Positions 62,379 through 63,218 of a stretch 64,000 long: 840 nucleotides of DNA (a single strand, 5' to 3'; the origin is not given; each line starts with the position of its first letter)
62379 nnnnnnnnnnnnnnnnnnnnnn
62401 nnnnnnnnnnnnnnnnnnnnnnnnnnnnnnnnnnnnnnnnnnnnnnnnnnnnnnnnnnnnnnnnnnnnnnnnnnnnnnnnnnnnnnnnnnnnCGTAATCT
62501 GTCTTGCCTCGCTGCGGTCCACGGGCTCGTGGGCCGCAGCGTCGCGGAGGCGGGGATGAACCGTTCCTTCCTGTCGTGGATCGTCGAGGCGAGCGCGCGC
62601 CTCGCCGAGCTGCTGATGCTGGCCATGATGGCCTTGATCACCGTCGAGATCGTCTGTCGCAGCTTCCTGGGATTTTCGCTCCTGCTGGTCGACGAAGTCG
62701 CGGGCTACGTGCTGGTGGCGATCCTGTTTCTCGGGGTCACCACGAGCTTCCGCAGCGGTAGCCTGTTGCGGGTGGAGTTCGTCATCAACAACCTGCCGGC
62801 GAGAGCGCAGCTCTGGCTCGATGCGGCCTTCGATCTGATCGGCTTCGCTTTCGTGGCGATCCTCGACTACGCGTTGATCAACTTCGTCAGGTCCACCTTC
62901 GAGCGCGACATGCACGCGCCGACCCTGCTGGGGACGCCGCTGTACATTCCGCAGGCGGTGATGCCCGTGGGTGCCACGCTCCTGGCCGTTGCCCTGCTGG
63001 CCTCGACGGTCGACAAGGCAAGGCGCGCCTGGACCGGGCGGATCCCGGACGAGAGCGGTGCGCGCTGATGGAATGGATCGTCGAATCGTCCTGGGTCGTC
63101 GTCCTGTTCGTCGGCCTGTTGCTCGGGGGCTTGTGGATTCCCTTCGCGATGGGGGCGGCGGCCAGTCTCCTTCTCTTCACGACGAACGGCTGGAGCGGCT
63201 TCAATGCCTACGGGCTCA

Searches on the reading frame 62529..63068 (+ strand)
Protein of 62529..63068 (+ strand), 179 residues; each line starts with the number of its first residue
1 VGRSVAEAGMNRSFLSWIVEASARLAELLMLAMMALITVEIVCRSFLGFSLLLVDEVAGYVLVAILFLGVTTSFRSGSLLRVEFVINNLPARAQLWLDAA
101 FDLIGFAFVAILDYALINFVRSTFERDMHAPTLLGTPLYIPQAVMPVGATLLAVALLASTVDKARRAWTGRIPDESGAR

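Call 82: search_protein_families(library=pfam, proteins=[window:62529-63068:+], max_evalue=0.00001)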
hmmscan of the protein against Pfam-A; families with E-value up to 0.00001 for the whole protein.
window:62529-63068:+ (179 aa): 1 family
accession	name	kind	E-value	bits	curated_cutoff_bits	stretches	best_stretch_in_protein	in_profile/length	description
PF04290.18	DctQ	-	7.2e-24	84.6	28.3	1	33-165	1-131/132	Tripartite ATP-independent periplasmic transporters, DctQ component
